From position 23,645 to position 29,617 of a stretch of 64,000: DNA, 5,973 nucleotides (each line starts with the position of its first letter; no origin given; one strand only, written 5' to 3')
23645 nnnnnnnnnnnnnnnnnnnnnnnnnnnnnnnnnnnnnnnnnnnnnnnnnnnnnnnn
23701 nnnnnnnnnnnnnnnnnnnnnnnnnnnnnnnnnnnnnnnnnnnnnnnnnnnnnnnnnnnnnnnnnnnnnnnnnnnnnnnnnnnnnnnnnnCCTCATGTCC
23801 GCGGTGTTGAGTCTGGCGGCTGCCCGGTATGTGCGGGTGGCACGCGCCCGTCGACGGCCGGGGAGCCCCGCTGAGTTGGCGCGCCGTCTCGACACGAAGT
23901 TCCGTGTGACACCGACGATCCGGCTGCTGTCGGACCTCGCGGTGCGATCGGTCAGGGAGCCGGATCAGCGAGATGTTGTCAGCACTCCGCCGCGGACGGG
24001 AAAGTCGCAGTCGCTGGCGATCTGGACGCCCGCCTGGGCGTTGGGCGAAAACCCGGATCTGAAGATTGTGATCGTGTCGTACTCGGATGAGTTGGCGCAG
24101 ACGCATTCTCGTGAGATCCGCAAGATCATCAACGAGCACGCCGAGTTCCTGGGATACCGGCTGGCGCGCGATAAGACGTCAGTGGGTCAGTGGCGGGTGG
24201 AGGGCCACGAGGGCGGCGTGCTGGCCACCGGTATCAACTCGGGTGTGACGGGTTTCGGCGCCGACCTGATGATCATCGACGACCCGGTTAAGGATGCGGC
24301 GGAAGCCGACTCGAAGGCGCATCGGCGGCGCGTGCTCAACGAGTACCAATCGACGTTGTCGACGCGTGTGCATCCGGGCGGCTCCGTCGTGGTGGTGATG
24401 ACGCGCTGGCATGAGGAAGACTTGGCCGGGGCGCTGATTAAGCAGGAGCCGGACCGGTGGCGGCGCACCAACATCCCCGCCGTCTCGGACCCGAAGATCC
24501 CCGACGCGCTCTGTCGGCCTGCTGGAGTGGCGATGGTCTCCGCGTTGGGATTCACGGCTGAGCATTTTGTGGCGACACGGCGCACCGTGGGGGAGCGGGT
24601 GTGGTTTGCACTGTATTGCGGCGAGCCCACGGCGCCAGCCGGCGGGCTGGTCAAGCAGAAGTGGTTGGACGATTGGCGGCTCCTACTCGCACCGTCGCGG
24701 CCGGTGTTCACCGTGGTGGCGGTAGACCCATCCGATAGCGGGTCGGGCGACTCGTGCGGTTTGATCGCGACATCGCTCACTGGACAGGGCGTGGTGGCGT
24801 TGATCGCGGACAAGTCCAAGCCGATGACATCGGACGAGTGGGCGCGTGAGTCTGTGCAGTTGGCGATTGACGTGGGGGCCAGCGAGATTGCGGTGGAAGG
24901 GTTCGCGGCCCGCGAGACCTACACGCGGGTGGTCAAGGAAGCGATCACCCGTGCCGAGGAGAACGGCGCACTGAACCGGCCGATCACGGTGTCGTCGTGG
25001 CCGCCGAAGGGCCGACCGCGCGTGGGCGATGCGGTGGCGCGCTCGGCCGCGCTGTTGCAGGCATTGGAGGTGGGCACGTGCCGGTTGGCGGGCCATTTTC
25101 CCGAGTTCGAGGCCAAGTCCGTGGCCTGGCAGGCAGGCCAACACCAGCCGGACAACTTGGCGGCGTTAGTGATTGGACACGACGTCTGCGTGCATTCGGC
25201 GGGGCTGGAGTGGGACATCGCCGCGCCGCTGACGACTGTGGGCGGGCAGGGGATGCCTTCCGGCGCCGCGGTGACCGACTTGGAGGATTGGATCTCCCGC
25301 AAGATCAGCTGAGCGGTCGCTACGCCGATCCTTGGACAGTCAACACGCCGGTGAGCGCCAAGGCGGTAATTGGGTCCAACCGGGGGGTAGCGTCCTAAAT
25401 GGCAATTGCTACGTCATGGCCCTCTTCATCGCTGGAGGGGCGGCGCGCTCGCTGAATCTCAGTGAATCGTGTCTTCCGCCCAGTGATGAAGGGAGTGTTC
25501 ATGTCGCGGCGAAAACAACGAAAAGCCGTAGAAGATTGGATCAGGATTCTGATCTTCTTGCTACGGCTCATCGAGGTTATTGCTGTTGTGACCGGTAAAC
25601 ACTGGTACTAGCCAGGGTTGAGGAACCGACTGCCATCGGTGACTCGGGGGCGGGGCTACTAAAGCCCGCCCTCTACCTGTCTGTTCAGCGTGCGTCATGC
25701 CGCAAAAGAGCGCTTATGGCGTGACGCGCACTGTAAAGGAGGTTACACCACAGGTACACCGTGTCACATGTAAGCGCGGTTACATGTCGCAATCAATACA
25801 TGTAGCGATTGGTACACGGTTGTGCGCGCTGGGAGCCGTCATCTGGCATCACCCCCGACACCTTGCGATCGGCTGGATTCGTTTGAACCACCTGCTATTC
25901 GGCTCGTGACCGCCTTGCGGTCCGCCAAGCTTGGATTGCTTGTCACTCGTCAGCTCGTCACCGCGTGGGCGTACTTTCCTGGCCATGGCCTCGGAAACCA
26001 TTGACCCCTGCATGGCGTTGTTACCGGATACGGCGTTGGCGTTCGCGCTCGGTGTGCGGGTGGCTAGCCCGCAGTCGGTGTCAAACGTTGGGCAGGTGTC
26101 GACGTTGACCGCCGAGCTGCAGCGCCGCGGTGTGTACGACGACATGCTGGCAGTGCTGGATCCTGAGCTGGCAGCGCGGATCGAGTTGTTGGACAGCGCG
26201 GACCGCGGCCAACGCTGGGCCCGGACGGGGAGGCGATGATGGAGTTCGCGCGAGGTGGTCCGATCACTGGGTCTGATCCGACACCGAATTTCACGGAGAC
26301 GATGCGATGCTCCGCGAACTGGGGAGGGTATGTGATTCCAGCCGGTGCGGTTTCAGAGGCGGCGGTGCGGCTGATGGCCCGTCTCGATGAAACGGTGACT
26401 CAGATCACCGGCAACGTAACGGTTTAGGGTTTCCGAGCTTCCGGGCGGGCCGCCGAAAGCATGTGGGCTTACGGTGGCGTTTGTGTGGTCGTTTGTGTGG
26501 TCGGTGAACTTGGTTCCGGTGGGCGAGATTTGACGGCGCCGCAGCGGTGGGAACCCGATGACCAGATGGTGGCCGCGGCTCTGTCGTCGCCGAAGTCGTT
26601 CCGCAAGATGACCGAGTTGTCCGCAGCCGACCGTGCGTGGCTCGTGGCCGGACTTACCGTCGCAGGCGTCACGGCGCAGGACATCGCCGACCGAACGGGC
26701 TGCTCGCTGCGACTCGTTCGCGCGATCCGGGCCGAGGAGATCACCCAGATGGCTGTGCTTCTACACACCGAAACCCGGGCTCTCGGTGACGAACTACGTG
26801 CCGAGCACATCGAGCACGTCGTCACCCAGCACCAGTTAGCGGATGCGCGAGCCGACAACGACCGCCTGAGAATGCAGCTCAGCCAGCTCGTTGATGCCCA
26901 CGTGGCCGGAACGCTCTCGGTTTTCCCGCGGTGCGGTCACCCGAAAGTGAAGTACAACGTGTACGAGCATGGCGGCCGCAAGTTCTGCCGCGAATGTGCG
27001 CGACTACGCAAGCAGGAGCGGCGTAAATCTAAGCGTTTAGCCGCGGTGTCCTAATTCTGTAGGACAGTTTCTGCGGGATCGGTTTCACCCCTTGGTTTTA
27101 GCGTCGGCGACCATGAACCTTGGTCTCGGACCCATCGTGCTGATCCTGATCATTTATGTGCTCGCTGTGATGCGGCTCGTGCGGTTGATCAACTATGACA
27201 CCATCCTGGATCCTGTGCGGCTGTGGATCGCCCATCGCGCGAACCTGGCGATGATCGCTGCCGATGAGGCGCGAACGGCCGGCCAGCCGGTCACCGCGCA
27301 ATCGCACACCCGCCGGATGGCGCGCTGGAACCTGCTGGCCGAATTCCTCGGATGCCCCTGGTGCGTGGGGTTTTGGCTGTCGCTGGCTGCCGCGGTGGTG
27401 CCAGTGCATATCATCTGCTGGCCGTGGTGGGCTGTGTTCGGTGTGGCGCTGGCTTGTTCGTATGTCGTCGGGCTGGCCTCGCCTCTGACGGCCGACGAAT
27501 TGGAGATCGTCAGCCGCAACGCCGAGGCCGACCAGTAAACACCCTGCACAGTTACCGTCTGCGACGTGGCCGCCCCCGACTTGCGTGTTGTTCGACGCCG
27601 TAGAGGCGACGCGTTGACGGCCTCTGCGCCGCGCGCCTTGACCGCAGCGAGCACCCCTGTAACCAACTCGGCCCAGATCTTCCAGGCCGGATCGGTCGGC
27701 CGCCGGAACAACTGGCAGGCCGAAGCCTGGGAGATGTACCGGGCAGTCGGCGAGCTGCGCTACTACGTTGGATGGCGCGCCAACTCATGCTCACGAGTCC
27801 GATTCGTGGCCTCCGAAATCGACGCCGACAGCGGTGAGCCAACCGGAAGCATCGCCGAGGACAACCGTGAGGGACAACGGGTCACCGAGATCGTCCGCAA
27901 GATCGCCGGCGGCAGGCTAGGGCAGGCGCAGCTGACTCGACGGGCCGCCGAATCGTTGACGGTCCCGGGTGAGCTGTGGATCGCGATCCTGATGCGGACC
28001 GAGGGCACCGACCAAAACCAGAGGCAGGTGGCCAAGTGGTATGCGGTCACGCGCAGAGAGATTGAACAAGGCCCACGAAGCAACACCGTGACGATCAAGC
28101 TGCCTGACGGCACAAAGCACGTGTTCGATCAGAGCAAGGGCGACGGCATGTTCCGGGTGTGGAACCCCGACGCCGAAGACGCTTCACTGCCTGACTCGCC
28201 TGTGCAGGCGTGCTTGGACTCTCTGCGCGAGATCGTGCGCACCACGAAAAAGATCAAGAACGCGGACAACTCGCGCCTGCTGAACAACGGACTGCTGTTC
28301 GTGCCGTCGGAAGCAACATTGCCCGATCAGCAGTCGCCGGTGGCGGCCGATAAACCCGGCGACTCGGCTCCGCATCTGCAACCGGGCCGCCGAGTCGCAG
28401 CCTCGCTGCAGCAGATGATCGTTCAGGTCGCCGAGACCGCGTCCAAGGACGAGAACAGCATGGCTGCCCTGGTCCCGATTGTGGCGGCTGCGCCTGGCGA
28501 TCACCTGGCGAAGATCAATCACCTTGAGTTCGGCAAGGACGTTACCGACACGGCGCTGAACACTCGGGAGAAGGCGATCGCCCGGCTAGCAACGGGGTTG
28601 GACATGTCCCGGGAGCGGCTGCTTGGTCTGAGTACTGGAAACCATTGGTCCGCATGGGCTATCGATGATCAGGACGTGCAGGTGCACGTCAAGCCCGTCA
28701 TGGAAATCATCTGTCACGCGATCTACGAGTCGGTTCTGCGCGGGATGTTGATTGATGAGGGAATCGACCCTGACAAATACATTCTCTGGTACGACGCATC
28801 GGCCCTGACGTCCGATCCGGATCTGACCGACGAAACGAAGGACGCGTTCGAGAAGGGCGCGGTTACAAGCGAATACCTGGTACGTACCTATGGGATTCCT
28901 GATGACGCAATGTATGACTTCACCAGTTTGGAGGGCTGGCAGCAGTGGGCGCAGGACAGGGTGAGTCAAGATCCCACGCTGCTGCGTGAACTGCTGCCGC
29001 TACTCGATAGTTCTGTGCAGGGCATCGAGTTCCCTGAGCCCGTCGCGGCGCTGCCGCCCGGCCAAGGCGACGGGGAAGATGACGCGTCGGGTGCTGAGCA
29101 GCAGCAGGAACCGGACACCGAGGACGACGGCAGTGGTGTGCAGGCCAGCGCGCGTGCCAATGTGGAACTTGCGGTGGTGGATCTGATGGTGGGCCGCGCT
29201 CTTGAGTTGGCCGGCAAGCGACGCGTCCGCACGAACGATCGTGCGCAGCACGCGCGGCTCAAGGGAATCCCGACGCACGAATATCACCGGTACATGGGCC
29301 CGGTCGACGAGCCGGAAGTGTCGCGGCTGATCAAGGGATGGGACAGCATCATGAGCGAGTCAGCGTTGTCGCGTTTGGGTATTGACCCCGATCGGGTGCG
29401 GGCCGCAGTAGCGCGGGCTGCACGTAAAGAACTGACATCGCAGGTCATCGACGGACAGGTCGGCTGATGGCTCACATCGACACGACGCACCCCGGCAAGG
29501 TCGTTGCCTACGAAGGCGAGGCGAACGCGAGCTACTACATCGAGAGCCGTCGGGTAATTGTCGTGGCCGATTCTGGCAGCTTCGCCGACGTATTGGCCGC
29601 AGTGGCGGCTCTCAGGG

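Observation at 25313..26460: Sparsely coding 1.1-kb insert between terminase and portal: small hydrophobic peptide plus hairpin, then 16-bp-phased ACATGT array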

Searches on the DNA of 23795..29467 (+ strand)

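Call 17: search_dna_similar(query=window:23795-29467:+, collection=phages, mode=distant, max_rows=40)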
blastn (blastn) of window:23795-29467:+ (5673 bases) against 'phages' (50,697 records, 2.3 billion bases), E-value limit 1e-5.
Records with a match: 526; places in all: 570; records where one place covers at least 80% of the query: 4.
Best place of each record, by identity: 95-99% 1; 90-95% 3; 60-80% 522.
By first word of the organism name: Mycobacterium 494; Gordonia 20; Arthrobacter 3; Mycolicibacterium 2; Tsukamurella 2; Rhodococcus 2; Nocardia 1; Microcystis 1; Glutamicibacter 1.
By host as written in the record: Mycobacterium smegmatis mc2 155 348; Mycobacterium smegmatis mc#155 83; - 12; Mycobacterium smegmatis mc2155 11; Mycobacterium sp. 8; Gordonia rubripertincta NRRL B-16540 7; Mycolicibacterium smegmatis MC2 155 7; Gordonia terrae 3612 6; and 23 more.
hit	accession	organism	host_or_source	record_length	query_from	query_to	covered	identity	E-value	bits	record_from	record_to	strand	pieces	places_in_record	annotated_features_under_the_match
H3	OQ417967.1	Mycobacterium phage prophiT49-1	Mycobacterium abscessus T49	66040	1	5673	100%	97.8%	0e+0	9674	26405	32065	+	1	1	52: portal protein | 47: terminase | 50: hypothetical protein | 48: hypothetical protein | 51: hypothetical protein | and 2 other names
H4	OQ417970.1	Mycobacterium phage prophiT46-2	Mycobacterium abscessus T46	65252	1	5673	84%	92.1%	0e+0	6912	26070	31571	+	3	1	57: portal protein | 51: terminase | 55: DNA binding protein | 56: hypothetical protein | 52: hypothetical protein | and 3 other names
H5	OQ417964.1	Mycobacterium phage prophiT48-1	Mycobacterium abscessus T48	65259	1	5609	83%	91.3%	0e+0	6665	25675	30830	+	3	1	54: portal protein | 49: terminase | 52: DNA binding protein | 53: hypothetical protein | 50: hypothetical protein | and 1 other names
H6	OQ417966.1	Mycobacterium phage prophiT36-1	Mycobacterium abscessus T36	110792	1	5609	83%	91.3%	0e+0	6665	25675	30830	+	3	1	54: portal protein | 49: terminase | 52: DNA binding protein | 53: hypothetical protein | 50: hypothetical protein | and 1 other names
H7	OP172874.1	Mycobacterium phage Mask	Mycobacterium smegmatis mc#155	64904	49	5610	75%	68.9%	0e+0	1605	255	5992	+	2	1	7: portal protein | 2: terminase | 3: hypothetical protein | 4: hypothetical protein | 5: DNA binding protein | and 1 other names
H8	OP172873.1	Mycobacterium phage Sejanus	Mycobacterium smegmatis mc#155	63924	49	5610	75%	68.9%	0e+0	1610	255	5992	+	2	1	7: portal protein | 2: terminase | 3: hypothetical protein | 4: hypothetical protein | 5: DNA binding protein | and 1 other names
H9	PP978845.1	Mycobacterium phage Mao1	Mycobacterium smegmatis mc2155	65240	49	5610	75%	68.9%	0e+0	1600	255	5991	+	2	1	6: portal protein | 2: terminase | 3: hypothetical protein | 4: DNA binding protein | 5: hypothetical protein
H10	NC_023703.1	Mycobacterium phage Dori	Mycobacterium smegmatis mc2 155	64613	49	5610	75%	68.6%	0e+0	1534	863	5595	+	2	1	7: portal protein | 3: terminase large subunit | 5: hypothetical protein | 6: DUF1360 domain-containing protein | 4: hypothetical protein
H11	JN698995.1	Mycobacterium phage Dori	Mycobacterium smegmatis mc2 155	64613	49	5610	75%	68.6%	0e+0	1534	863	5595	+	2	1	7: portal protein | 3: terminase | 5: hypothetical protein | 6: hypothetical protein | 4: hypothetical protein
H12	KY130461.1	Mycobacterium phage Taptic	Mycobacterium smegmatis mc2 155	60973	789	5055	35%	65.9%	3e-41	456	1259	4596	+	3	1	portal protein | terminase | helix-turn-helix DNA binding protein | hypothetical protein (x2)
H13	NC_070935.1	Mycobacterium phage Taptic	Mycobacterium smegmatis mc2 155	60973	789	5055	35%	65.9%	3e-41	456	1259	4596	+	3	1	portal protein | terminase large subunit | helix-turn-helix DNA binding protein | hypothetical protein (x2)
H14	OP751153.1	Gordonia phage LittleMunchkin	Gordonia terrae CAG3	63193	3559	5607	36%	63.3%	5e-39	171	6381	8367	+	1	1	9: portal protein | 8: hypothetical protein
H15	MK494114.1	Mycobacterium phage Argie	Mycobacterium smegmatis mc#155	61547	789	5055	33%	67.3%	1e-46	555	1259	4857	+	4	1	7: portal protein | 2: terminase | 3: helix-turn-helix DNA-binding protein | 5: hypothetical protein | 4: hypothetical protein | and 1 other names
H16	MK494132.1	Mycobacterium phage Cepens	Mycobacterium smegmatis mc#155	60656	789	5055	33%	67.0%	5e-45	536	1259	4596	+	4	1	6: portal protein | 2: terminase | 3: helix-turn-helix DNA-binding protein | 5: hypothetical protein | 4: hypothetical protein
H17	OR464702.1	Mycobacterium phage harman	Mycolicibacterium smegmatis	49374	789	5055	33%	66.9%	4e-40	528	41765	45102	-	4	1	portal protein | terminase | helix-turn-helix DNA binding protein | DUF1360 domain-containing protein | hypothetical protein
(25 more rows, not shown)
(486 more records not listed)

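Call 18: get_annotated_region(hit=H4, flank=1500)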
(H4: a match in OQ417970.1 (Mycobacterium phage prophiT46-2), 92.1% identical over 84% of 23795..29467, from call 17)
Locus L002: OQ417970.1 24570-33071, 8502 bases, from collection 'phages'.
description: Mycobacterium phage prophiT46-2, complete genome.
organism: Mycobacterium phage prophiT46-2 (NCBI taxid 3032456)
taxonomy: Viruses; Duplodnaviria; Heunggongvirae; Uroviricota; Caudoviricetes
host: Mycobacterium abscessus T46; source: -; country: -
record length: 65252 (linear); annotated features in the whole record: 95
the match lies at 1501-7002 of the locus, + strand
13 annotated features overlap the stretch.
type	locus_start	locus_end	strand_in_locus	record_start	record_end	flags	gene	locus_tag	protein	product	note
CDS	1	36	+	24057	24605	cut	48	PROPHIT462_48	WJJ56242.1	lipoprotein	lipoprotein LpqN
CDS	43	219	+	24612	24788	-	49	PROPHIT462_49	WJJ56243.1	hypothetical protein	-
CDS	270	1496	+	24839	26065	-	50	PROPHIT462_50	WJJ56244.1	DNA methylase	-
CDS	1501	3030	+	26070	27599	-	51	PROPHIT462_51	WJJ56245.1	terminase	-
CDS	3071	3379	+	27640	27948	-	52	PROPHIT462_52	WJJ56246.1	hypothetical protein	-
CDS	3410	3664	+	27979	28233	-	53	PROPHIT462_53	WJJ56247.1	hypothetical protein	-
CDS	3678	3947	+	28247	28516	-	54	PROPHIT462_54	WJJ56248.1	hypothetical protein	-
CDS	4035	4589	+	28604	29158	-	55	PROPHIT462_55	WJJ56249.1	DNA binding protein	-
CDS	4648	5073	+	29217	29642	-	56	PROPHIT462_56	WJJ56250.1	hypothetical protein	-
CDS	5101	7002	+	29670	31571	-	57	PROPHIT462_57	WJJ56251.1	portal protein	-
CDS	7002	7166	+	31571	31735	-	58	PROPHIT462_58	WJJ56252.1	hypothetical protein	-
CDS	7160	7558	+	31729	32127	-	59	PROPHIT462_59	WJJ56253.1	hypothetical protein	-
CDS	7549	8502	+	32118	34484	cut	60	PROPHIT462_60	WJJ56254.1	capsid maturation protease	-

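Call 19: get_annotated_region(hit=H5, flank=1500)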
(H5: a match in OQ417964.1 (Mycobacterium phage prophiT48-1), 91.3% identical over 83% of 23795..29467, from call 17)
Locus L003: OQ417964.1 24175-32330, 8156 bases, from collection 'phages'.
description: Mycobacterium phage prophiT48-1, complete genome.
organism: Mycobacterium phage prophiT48-1 (NCBI taxid 3032458)
taxonomy: Viruses; Duplodnaviria; Heunggongvirae; Uroviricota; Caudoviricetes
host: Mycobacterium abscessus T48; source: -; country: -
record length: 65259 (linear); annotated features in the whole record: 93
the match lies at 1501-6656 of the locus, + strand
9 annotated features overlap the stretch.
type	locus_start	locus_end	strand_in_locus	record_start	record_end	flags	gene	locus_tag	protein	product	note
CDS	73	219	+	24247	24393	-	47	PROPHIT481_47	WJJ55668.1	hypothetical protein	-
CDS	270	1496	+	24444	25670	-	48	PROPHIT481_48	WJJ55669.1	DNA methylase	-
CDS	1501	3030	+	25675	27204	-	49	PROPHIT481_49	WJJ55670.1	terminase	-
CDS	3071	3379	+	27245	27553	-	50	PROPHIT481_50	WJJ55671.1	hypothetical protein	-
CDS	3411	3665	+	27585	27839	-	51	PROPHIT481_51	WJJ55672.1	hypothetical protein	-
CDS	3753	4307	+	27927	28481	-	52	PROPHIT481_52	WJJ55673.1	DNA binding protein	-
CDS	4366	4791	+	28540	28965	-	53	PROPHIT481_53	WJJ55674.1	hypothetical protein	-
CDS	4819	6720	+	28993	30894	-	54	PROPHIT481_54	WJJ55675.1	portal protein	-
CDS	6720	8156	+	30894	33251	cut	55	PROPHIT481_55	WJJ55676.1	capsid maturation protease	-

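Call 20: get_annotated_region(hit=H7, flank=1500)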
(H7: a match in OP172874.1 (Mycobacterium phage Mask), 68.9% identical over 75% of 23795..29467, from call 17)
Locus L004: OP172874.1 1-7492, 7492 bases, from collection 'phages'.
description: Mycobacterium phage Mask, complete genome.
organism: Mycobacterium phage Mask (NCBI taxid 2974051)
taxonomy: Viruses; Duplodnaviria; Heunggongvirae; Uroviricota; Caudoviricetes
host: Mycobacterium smegmatis mc#155; source: soil; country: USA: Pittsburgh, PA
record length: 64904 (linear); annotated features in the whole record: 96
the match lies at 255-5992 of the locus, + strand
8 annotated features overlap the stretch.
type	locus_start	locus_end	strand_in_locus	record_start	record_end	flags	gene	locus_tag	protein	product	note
CDS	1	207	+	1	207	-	1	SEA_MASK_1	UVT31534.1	hypothetical protein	-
CDS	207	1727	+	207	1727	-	2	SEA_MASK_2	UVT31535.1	terminase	-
CDS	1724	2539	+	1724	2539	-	3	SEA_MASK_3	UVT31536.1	hypothetical protein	-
CDS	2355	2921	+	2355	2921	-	4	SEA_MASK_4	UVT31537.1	hypothetical protein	-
CDS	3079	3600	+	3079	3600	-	5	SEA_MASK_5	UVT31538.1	DNA binding protein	-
CDS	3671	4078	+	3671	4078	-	6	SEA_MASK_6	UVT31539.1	hypothetical protein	-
CDS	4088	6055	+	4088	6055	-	7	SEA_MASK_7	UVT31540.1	portal protein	-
CDS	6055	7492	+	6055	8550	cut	8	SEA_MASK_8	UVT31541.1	capsid maturation protease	-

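Call 21: get_annotated_region(hit=H10, flank=1500)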
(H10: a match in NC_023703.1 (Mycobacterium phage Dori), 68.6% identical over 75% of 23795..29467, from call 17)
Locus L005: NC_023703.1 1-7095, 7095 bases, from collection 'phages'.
description: Mycobacterium phage Dori, complete genome.
organism: Mycobacterium phage Dori (NCBI taxid 1089121)
taxonomy: Viruses; Duplodnaviria; Heunggongvirae; Uroviricota; Caudoviricetes
host: Mycobacterium smegmatis mc2 155; source: fishpond soil; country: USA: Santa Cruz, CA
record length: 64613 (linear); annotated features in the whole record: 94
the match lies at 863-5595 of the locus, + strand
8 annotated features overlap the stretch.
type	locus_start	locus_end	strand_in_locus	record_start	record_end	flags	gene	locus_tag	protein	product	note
CDS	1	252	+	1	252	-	1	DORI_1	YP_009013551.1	hypothetical protein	gp1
CDS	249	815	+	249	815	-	2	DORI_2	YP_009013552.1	endonuclease VII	gp2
CDS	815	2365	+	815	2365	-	3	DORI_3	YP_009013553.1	terminase large subunit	gp3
CDS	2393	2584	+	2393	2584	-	4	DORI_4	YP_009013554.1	hypothetical protein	gp4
CDS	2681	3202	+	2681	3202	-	5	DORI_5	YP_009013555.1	hypothetical protein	gp5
CDS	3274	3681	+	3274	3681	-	6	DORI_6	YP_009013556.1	DUF1360 domain-containing protein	gp6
CDS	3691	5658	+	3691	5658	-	7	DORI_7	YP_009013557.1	portal protein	gp7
CDS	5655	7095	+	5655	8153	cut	8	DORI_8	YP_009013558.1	capsid maturation protease and MuF-like fusion protein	gp8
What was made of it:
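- Relatives Dori and Mask start their genome records just upstream of TerL (calls 20, 21).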

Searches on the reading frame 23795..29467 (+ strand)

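Call 95: search_protein_families(library=pfam, proteins=[L004:1724-2539:+, L004:2355-2921:+, L002:3678-3947:+, L005:2393-2584:+], max_evalue=0.01)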
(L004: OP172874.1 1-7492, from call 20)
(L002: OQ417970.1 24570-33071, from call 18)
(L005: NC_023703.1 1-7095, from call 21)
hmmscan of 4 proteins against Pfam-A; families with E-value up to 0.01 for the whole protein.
L004:1724-2539:+ (271 aa): 1 family
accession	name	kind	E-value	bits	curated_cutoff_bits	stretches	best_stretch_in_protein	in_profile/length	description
PF02810.21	SEC-C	-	1e-05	25.7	20.4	1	58-72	4-18/19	SEC-C motif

L004:2355-2921:+ (188 aa): 0 families

L002:3678-3947:+ (89 aa): 0 families

L005:2393-2584:+ (63 aa): 0 families

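Call 96: search_protein_families(library=padloc, proteins=[L004:1724-2539:+, L004:2355-2921:+, L002:3678-3947:+], max_evalue=0.01)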
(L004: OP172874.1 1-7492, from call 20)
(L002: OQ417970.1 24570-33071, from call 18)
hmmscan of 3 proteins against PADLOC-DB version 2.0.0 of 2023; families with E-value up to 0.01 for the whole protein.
L004:1724-2539:+ (271 aa): 4 families
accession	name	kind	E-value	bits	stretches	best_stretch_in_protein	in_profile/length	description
PDLC00870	E2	-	0.00036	18.6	1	48-80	169-198/223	E2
PDLC00871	E2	-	0.00073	17.3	1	57-72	174-189/241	E2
PDLC00865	E2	-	0.00094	16.6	1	53-72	170-189/219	E2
PDLC00872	E2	-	0.0016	16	1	55-73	170-188/216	E2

L004:2355-2921:+ (188 aa): 0 families

L002:3678-3947:+ (89 aa): 0 families
